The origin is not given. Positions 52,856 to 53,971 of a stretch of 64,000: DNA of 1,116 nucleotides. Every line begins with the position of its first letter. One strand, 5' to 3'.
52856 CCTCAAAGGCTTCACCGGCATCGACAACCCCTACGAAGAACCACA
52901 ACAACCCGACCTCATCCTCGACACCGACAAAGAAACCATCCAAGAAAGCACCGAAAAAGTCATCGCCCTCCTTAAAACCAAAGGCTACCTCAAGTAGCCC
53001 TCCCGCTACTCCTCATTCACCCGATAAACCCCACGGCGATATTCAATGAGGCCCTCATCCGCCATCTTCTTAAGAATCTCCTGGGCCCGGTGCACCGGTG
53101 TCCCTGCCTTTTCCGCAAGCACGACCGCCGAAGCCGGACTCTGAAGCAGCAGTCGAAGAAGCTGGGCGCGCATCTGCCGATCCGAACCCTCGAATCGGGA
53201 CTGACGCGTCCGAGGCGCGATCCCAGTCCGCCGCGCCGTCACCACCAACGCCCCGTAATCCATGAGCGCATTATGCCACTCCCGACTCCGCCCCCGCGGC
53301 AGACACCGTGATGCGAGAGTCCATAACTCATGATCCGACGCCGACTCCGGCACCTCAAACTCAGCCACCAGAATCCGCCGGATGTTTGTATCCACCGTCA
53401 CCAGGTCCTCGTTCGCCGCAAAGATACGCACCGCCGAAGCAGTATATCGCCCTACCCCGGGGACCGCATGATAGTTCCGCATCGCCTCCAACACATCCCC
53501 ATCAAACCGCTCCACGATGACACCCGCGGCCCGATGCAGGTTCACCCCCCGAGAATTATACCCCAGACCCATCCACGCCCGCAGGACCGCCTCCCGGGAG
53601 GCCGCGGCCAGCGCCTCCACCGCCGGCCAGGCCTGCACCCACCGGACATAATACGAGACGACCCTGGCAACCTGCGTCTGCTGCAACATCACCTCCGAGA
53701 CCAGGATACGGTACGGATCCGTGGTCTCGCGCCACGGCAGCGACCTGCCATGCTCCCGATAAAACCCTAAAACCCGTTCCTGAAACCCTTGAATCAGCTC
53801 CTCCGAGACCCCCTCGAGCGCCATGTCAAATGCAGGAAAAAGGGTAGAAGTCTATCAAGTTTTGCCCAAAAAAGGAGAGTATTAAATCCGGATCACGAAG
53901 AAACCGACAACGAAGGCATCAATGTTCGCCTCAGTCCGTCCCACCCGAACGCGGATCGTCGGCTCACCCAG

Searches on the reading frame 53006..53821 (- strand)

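Call 65: search_protein_families(library=pfam, proteins=[window:53006-53821:-], max_evalue=0.001)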
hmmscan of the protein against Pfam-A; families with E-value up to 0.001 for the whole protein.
window:53006-53821:- (271 aa): 2 families
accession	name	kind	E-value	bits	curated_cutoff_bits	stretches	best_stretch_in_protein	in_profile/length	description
PF00730.31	HhH-GPD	-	4.2e-14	53.2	26.2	1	41-157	1-89/108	HhH-GPD superfamily base excision DNA repair protein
PF01978.25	TrmB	-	7.9e-05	22.9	25.6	1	222-265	15-58/68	Sugar-specific transcriptional regulator TrmB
